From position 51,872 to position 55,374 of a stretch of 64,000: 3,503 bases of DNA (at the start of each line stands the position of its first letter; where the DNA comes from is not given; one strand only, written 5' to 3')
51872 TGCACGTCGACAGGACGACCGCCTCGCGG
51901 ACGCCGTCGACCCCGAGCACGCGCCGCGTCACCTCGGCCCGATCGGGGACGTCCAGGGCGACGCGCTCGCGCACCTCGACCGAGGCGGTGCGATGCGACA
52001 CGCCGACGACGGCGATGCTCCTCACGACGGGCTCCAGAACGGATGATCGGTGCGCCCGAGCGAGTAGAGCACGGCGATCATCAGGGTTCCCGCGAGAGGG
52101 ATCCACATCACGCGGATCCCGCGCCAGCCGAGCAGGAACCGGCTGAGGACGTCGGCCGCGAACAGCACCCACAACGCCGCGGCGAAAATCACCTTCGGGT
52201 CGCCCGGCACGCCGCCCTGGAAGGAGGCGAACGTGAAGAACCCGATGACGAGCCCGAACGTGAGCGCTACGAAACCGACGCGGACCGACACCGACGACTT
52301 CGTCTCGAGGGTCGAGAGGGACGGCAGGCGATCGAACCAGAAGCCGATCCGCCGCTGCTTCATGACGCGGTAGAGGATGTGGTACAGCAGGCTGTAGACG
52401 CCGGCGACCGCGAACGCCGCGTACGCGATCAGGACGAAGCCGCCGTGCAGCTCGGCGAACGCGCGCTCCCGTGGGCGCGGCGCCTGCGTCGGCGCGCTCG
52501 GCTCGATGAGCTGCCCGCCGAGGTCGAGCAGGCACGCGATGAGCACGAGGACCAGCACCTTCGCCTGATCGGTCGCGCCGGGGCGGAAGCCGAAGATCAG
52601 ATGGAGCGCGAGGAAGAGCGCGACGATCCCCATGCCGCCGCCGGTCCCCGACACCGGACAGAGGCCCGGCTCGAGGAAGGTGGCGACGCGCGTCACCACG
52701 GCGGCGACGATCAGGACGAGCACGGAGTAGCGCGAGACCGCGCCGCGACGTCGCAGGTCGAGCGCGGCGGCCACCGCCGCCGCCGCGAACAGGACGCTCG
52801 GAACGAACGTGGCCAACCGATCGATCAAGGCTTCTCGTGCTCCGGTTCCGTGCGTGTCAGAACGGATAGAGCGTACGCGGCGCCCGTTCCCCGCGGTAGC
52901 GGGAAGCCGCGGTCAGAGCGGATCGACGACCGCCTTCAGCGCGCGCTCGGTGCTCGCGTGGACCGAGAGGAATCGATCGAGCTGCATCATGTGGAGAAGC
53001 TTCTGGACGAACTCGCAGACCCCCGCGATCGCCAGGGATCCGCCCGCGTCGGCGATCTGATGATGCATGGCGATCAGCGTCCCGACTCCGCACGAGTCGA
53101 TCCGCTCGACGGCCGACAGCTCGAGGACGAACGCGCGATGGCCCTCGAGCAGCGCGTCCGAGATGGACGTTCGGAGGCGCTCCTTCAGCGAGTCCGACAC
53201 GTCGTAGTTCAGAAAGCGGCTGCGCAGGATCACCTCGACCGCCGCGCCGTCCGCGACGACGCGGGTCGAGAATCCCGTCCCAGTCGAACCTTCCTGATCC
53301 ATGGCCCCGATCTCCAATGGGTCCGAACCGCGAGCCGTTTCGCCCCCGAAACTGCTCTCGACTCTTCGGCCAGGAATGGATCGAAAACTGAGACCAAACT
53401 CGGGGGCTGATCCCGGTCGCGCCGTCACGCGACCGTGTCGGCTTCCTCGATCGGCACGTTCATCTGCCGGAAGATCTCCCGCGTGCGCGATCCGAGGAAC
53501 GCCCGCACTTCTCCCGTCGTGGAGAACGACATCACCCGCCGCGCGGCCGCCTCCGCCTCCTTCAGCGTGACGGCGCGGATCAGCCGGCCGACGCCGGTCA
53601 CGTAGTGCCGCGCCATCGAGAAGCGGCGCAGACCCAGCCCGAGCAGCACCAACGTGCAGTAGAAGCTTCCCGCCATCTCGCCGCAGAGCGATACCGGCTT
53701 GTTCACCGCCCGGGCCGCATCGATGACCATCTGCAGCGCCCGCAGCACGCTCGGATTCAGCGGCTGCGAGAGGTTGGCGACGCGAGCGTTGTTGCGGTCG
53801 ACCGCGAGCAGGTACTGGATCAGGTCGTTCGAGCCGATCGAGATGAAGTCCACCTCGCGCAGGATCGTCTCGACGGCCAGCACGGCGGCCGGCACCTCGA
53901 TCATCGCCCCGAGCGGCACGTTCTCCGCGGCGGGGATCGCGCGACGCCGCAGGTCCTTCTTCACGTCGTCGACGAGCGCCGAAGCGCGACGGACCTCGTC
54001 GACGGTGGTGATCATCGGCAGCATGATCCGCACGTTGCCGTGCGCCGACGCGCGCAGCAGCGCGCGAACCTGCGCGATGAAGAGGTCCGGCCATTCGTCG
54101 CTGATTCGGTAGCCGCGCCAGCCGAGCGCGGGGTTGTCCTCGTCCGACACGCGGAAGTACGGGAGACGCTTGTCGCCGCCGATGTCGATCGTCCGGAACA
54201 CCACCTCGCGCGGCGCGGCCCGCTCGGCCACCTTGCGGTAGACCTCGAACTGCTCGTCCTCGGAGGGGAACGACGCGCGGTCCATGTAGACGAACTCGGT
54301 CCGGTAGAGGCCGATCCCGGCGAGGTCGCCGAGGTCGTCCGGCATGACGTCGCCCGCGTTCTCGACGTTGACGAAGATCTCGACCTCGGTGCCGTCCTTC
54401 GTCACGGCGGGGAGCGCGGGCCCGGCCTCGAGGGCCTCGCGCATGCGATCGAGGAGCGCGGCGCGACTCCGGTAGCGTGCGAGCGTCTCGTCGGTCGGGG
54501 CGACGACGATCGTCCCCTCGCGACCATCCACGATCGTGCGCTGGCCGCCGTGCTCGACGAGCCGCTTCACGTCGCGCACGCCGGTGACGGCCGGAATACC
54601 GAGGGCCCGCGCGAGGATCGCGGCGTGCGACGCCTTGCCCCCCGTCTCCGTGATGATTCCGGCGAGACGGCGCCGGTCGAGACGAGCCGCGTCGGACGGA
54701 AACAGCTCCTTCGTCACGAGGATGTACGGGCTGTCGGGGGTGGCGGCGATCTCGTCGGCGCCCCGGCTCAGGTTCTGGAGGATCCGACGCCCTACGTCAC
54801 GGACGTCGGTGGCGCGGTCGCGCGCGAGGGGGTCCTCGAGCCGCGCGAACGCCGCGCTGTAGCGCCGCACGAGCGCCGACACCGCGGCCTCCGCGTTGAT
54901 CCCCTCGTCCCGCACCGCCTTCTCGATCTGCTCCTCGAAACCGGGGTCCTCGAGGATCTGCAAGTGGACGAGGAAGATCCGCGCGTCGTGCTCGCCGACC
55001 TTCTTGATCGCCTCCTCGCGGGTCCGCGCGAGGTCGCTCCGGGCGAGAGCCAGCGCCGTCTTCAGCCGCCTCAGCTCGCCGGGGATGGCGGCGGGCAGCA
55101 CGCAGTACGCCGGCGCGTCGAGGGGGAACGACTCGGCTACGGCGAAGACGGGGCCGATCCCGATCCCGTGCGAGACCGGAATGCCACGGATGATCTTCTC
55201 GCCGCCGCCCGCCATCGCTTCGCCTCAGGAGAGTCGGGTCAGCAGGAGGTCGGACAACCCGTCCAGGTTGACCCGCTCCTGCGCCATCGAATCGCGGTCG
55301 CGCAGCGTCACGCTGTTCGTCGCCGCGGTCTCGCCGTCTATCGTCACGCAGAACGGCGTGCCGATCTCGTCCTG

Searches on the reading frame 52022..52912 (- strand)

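Call 31: search_protein_families(library=pfam, proteins=[window:52022-52912:-], max_evalue=0.0001)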
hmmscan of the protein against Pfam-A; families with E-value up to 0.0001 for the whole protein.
window:52022-52912:- (296 aa): 1 family
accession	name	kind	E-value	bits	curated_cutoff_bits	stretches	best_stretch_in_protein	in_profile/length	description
PF01578.25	Cytochrom_C_asm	-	8.5e-13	48.9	29.9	1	134-281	53-199/212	Cytochrome C assembly protein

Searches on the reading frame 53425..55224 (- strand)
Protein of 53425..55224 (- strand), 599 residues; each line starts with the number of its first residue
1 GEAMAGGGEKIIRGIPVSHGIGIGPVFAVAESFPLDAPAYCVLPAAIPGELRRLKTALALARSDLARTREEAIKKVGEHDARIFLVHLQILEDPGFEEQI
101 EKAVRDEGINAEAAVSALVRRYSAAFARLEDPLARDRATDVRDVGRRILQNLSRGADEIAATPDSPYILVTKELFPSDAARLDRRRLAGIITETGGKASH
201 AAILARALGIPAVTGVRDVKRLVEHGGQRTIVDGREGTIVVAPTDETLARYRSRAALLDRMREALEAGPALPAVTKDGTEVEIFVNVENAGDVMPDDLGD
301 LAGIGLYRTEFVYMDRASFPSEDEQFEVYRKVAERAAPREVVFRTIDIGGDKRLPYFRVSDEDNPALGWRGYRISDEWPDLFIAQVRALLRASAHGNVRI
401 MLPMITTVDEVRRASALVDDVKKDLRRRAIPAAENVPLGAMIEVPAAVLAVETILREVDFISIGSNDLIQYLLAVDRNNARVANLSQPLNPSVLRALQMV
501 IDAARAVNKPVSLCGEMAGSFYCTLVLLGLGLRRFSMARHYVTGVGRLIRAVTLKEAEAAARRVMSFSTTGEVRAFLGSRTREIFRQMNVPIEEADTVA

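Call 31: search_protein_families(library=pfam, proteins=[window:53425-55224:-], max_evalue=0.0001)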
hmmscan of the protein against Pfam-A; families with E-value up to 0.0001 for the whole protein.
window:53425-55224:- (599 aa): 4 families
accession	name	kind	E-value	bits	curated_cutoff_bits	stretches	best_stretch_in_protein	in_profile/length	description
PF02896.24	PEP-utilizers_C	-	2.5e-100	335.9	22.8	1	269-551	8-290/293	PEP-utilising enzyme, PEP-binding domain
PF05524.18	PEP-utilisers_N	-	5.5e-29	101.2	24.4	1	13-137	1-121/121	PEP-utilising enzyme, N-terminal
PF00391.29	PEP-utilizers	-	2.6e-23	81.8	23.1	1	165-237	3-72/72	PEP-utilising enzyme, mobile domain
PF03328.21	HpcH_HpaI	-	1e-07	31.9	25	1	392-507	80-183/221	HpcH/HpaI aldolase/citrate lyase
